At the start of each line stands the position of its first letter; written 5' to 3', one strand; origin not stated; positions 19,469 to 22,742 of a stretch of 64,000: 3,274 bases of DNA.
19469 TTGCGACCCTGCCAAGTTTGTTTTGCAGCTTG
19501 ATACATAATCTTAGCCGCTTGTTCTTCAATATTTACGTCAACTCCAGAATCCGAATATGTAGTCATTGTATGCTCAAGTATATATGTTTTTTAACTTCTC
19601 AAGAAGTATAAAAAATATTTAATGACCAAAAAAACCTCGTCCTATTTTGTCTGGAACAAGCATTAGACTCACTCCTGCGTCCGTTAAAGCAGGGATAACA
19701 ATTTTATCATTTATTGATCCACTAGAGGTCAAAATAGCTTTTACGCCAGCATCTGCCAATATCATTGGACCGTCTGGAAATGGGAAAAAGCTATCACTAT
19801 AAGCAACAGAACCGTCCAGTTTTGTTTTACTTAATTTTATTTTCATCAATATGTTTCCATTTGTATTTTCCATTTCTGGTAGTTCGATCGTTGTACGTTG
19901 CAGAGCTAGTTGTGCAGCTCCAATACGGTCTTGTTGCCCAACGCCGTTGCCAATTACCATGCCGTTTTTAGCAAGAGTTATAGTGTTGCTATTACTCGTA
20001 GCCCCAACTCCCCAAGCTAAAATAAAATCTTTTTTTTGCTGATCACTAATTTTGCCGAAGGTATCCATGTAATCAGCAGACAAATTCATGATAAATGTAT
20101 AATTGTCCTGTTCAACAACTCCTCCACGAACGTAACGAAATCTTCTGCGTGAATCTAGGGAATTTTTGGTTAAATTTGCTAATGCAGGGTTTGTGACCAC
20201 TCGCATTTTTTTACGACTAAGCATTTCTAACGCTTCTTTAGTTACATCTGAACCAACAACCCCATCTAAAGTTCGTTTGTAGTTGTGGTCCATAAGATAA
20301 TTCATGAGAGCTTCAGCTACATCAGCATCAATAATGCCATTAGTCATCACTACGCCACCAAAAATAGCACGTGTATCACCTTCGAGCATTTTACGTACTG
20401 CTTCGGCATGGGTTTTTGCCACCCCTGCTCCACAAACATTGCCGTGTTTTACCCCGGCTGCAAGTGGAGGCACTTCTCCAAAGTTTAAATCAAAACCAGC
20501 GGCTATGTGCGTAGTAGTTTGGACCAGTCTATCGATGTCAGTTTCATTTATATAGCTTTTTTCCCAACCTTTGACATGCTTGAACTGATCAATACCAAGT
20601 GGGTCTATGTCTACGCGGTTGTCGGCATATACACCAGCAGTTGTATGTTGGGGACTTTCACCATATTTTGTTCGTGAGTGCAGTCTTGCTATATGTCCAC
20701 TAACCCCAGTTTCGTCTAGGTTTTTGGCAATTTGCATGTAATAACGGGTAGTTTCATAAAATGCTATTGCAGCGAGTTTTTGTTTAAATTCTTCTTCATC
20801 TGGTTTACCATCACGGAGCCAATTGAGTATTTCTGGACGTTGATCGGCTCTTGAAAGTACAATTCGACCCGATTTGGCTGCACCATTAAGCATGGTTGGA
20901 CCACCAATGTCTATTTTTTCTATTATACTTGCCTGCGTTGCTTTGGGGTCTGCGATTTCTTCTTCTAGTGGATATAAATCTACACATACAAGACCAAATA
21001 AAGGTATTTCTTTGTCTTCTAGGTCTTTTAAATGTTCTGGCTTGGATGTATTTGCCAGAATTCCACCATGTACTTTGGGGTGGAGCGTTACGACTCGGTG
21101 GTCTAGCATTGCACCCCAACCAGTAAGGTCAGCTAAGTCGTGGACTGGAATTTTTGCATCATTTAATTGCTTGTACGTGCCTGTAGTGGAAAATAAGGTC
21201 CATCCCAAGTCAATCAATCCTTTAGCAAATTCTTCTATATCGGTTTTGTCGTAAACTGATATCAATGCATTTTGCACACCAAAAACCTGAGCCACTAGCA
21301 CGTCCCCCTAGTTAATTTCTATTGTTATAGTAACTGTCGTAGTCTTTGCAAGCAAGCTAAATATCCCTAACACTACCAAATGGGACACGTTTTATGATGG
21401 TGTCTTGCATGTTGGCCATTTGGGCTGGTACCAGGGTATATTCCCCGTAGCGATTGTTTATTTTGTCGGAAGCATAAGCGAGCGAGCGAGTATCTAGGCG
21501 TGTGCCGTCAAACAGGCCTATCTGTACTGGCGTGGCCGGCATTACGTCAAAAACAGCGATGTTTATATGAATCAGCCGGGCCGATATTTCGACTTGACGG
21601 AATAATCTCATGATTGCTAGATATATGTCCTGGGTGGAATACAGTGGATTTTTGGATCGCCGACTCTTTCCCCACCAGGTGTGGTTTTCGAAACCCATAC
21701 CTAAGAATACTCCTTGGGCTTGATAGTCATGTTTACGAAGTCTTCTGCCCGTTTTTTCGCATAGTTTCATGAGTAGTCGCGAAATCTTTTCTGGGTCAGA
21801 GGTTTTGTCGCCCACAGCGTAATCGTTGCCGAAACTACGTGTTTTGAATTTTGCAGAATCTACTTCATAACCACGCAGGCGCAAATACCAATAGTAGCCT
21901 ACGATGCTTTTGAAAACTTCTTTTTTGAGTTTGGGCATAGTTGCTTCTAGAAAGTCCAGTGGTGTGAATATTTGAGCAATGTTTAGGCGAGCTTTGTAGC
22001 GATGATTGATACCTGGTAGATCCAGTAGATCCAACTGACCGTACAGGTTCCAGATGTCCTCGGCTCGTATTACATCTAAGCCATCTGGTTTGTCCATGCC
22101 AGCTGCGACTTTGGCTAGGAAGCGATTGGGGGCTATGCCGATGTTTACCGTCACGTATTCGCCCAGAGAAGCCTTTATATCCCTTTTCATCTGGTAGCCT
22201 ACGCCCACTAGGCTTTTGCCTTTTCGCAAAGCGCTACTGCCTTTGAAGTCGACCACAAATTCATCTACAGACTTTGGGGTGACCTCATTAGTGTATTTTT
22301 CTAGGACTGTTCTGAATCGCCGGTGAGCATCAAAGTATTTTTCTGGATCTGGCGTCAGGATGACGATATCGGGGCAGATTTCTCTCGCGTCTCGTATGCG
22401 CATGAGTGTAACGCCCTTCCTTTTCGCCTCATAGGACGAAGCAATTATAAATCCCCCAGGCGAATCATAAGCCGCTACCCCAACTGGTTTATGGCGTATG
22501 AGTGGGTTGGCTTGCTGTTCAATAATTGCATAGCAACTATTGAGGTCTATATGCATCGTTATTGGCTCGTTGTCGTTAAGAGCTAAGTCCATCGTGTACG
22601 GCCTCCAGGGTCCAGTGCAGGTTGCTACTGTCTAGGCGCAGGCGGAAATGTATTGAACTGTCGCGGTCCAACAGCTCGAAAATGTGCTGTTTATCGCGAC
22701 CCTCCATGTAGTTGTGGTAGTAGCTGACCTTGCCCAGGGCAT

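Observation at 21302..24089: Apparently higher-GC damage-tolerance island (Y-family polymerase, SRAP, two small ORFs) wedged upstream of purH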

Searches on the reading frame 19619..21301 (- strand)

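Call 3: search_protein_families(library=pfam, proteins=[window:19619-21301:-], max_evalue=1)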
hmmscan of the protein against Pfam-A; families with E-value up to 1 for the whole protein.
window:19619-21301:- (560 aa): 3 families
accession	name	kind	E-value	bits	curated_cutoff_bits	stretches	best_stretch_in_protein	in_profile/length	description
PF01808.24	AICARFT_IMPCHas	-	3.6e-47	161.8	25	1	147-469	9-311/311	AICARFT/IMPCHase bienzyme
PF02142.27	MGS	-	1.7e-16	60.6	24.1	1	22-136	2-94/94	MGS-like domain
PF05932.18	CesT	-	0.17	12.4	22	1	325-389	53-119/119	Tir chaperone protein (CesT) family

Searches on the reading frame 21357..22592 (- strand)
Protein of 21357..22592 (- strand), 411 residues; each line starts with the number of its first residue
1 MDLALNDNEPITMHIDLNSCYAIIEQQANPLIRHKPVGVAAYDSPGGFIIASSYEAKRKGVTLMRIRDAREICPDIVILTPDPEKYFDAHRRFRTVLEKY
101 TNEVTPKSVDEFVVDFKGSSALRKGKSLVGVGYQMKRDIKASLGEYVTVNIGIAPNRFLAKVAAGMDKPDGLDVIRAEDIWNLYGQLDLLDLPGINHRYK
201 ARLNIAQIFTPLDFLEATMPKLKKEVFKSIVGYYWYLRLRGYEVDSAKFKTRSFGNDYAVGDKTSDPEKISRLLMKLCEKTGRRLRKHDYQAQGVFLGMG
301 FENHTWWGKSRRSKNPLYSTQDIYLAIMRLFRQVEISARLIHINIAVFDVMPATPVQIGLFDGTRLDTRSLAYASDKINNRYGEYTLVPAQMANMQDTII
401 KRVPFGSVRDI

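Call 3: search_protein_families(library=pfam, proteins=[window:21357-22592:-], max_evalue=1)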
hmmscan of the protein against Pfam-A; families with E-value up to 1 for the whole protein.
window:21357-22592:- (411 aa): 3 families
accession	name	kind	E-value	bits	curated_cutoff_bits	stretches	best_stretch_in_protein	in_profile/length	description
PF00817.25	IMS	-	7.4e-32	110.8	23.2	1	15-164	1-147/148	impB/mucB/samB family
PF11799.13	IMS_C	-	2.2e-13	51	20.7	1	253-360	3-109/109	impB/mucB/samB family C-terminal domain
PF21999.2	IMS_HHH_1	-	0.088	13.7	27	0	191-226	2-37/53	DNA polymerase-iota, thumb domain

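Call 23: search_protein_families(library=ncbifam, proteins=[window:21357-22592:-], max_evalue=1)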
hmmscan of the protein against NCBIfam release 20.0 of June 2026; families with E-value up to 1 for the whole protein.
window:21357-22592:- (411 aa): 10 families
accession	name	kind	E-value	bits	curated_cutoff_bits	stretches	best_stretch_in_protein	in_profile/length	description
NF002848.0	PRK03103.1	subfamily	1.9e-51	174.9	381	1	12-390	6-389/410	DNA polymerase IV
NF002492.0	PRK01810.1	equivalog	6.7e-51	173.3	399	1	7-388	7-390/412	DNA polymerase IV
NF003015.0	PRK03858.1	subfamily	7.1e-49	166.9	367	1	12-392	9-385/399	DNA polymerase IV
NF002677.0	PRK02406.1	equivalog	3.5e-46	157.9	256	1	13-349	9-344/357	DNA polymerase IV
NF002751.0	PRK02794.1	equivalog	1.7e-43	149.1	371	1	13-388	41-413/425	DNA polymerase IV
NF010731.0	PRK14133.1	equivalog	1.1e-36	126.8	362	1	12-357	5-343/352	DNA polymerase IV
NF002292.0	PRK01216.1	equivalog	1e-30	106.9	339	1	11-285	2-276/351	DNA polymerase IV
NF002882.0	PRK03348.1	equivalog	4.6e-29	101.5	389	1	10-346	5-342/461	DNA polymerase IV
NF002883.0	PRK03352.1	equivalog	5.6e-22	78.4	330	1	11-337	6-329/347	DNA polymerase IV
NF002955.0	PRK03609.1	subfamily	5.7e-15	55.2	431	1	14-401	4-403/422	translesion error-prone DNA polymerase V subunit UmuC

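Call 24: search_protein_families(library=phrogs, proteins=[window:21357-22592:-], max_evalue=1)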
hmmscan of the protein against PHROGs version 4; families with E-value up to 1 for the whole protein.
window:21357-22592:- (411 aa): 1 family
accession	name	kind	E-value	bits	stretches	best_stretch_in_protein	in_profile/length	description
phrog_1268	-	DNA, RNA and nucleotide metabolism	1.1e-52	180.4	1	12-396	4-401/425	DNA polymerase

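Call 67: search_dna_similar(query=window:21357-22592:-, collection=plasmids, mode=protein, max_rows=40)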
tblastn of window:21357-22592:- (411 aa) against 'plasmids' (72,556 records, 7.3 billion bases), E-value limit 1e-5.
The search stops at 5000 records and this limit was reached: more records match than are counted here, and every count below describes the 5000 best-scoring records only.
Records with a match: at least 5000; places in all: 5142; records where one place covers at least 80% of the query: 4232.
Best place of each record, by identity: <60% 5000.
By first word of the organism name: Escherichia 1727; Enterococcus 775; Klebsiella 442; Salmonella 395; Bacillus 250; Lactiplantibacillus 157; Listeria 136; Shigella 115; Citrobacter 114; Rhizobium 112; and 140 more.
By predicted mobility (MOB-suite, as given by PLSDB): conjugative 3277; non-mobilizable 915; mobilizable 808.
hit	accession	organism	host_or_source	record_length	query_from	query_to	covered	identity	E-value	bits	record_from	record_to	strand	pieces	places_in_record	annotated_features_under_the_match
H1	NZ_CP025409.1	Paracoccus tegillarcae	Tegillarca granosa,single cell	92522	13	384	91%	30.8%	1e-39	158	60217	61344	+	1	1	UMUC-like DNA-repair protein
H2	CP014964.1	Geobacter anodireducens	-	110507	8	388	93%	29.2%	1e-30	160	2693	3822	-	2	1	hypothetical protein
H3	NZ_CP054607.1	Pseudosulfitobacter pseudonitzschiae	surface sea water,shallow sea, symbosis ...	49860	12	384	91%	29.2%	4e-42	165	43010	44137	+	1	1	UMUC-like DNA-repair protein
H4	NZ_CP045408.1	Roseovarius sp. THAF9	pure culture,Surface of a polyethylene ...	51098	12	384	91%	29.2%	4e-42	165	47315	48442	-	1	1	UMUC-like DNA-repair protein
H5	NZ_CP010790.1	Phaeobacter gallaeciensis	cell culture,algae aquaculture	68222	12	384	91%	28.9%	3e-41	162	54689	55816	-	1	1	UMUC-like DNA-repair protein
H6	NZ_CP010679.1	Phaeobacter gallaeciensis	cell culture,clam larvae aquaculture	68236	12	384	91%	28.9%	3e-41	162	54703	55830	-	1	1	UMUC-like DNA-repair protein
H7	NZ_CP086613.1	Shinella zoogloeoides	-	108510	13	382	90%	29.1%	3e-34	142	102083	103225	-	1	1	type VI secretion protein ImpB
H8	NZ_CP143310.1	Methylophaga thalassica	cell culture,A deep sea sediment sample ...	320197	15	392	92%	28.2%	2e-28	125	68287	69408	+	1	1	DNA polymerase IV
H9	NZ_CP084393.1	Pseudochrobactrum sp. XF203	pure culture,Dongxiang wild rice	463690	13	382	90%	28.7%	2e-36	149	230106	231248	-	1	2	type VI secretion protein ImpB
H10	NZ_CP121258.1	Lactiplantibacillus plantarum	single cell,kimchi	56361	7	405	97%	26.6%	9e-10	89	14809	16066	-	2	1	none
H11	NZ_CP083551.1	Leisingera sp. M658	-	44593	12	388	92%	28.1%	4e-40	159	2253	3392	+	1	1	UMUC-like DNA-repair protein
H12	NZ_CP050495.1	Lentilactobacillus parabuchneri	Single cell,Makgeolli (Korean ...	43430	5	405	98%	26.4%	1e-14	84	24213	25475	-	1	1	Y-family DNA polymerase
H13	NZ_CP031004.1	Latilactobacillus curvatus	fermented food product,raw fermented ...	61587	11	402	95%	27.0%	2e-15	86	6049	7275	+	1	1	Y-family DNA polymerase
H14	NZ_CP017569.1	Latilactobacillus sakei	cell culture,starter culture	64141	11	402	95%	27.0%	2e-15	86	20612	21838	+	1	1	Y-family DNA polymerase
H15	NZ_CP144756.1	Latilactobacillus sakei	Brassica rapa var. glabra,cell ...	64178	11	402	95%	27.0%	2e-15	86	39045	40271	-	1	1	Y-family DNA polymerase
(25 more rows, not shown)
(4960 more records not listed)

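Call 68: get_annotated_region(hit=H2, flank=3000)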
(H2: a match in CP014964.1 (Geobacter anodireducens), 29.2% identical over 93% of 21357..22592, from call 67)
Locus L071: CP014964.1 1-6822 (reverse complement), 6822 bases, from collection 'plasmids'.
description: Geobacter anodireducens strain SD-1 plasmid pSD, complete sequence
organism: Geobacter anodireducens (NCBI taxid 1340425)
taxonomy: Bacteria; Thermodesulfobacteriota; Desulfuromonadia; Geobacterales; Geobacteraceae; Geobacter; Geobacter anodireducens
host: -; source: -; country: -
typing (MOB-suite, as given by PLSDB): non-mobilizable; mating-pair formation MPF_F
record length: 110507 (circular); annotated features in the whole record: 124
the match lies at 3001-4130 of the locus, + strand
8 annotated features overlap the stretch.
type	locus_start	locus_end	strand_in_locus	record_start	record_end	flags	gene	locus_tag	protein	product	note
CDS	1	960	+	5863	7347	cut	-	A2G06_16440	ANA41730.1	hypothetical protein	-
CDS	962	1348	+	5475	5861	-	-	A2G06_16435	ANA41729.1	hypothetical protein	-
CDS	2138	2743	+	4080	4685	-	-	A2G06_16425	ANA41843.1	LexA family transcriptional regulator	-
CDS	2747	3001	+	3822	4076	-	-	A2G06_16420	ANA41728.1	hypothetical protein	-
CDS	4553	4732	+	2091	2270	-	-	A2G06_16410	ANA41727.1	hypothetical protein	-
CDS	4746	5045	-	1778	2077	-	-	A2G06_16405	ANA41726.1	hypothetical protein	-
CDS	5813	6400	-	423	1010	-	-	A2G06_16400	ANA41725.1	hypothetical protein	-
CDS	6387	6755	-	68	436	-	-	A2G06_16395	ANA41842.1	hypothetical protein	-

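Call 69: get_annotated_region(hit=H3, flank=3000)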
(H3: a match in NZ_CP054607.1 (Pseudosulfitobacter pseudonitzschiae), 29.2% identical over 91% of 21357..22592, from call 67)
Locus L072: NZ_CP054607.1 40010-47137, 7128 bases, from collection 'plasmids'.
description: Pseudosulfitobacter pseudonitzschiae strain H46 plasmid unnamed8, complete sequence
organism: Pseudosulfitobacter pseudonitzschiae (NCBI taxid 1402135)
taxonomy: Bacteria; Pseudomonadota; Alphaproteobacteria; Rhodobacterales; Roseobacteraceae; Pseudosulfitobacter; Pseudosulfitobacter pseudonitzschiae
host: -; source: surface sea water,shallow sea, symbosis with harmful algal bloom algae; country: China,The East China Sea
typing (MOB-suite, as given by PLSDB): mobilizable; relaxase MOBP
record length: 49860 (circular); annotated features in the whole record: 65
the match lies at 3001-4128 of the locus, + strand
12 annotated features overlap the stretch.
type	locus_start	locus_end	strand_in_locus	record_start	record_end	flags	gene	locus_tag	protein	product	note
CDS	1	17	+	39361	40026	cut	-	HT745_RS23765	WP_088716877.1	ABC transporter ATP-binding protein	-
CDS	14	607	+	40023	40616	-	-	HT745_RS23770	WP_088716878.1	energy-coupling factor transporter transmembrane protein EcfT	-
CDS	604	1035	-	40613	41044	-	-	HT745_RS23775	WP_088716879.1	DUF1284 domain-containing protein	-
CDS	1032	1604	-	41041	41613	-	-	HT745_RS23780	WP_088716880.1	biotin transporter BioY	-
CDS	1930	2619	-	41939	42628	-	-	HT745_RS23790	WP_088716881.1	SOS response-associated peptidase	GO:0018142 - obsolete protein-DNA covalent cross-linking [Evidence IEA]; GO:0009432 - SOS response [Evidence IEA]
CDS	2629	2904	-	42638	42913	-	-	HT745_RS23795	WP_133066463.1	hypothetical protein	-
CDS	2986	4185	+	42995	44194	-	-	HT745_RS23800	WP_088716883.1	UMUC-like DNA-repair protein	-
CDS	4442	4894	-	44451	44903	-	-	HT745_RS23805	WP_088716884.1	Lrp/AsnC family transcriptional regulator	-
CDS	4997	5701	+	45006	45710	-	-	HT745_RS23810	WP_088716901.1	AzlC family ABC transporter permease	-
CDS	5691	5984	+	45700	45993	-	-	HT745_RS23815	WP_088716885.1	AzlD domain-containing protein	-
CDS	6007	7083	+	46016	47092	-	-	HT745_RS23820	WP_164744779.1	fatty acid desaturase family protein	GO:0006633 - fatty acid biosynthetic process [Evidence IEA]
CDS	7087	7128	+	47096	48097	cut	-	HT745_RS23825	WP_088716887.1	proline dehydrogenase family protein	-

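Call 73: search_protein_families(library=pfam, proteins=[L071:2747-3001:+, L072:2629-2904:-, L071:2138-2743:+], max_evalue=1)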
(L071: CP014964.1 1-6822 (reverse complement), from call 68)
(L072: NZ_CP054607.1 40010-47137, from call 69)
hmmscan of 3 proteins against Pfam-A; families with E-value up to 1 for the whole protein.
L071:2747-3001:+ (84 aa): 0 families

L072:2629-2904:- (91 aa): 0 families

L071:2138-2743:+ (201 aa): 9 families
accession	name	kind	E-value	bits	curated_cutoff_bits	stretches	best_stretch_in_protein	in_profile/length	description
PF00717.28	Peptidase_S24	-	1.9e-32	111.9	23.3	1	79-194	1-116/116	Peptidase S24-like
PF01726.22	LexA_DNA_bind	-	3.3e-22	78.5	23.7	1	2-65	2-65/65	LexA DNA binding domain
PF13463.12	HTH_27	-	0.00092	19.9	22.2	1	4-61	1-53/68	Winged helix DNA-binding domain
PF12802.13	MarR_2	-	0.0026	18.3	27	1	18-60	13-54/61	MarR family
PF02082.26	Rrf2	-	0.0086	16.7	30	1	22-73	18-70/132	Iron-dependent Transcriptional regulator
PF13730.12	HTH_36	-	0.023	14.9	25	1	3-56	2-55/55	Helix-turn-helix domain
PF00392.27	GntR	-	0.037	14.1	27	1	26-63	25-61/64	Bacterial regulatory proteins, gntR family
PF20377.3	DUF6672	-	0.12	12.6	24.3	1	144-188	52-96/152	Family of unknown function (DUF6672)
PF04703.18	FaeA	-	0.23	12.2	20.7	1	8-66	2-54/62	FaeA-like protein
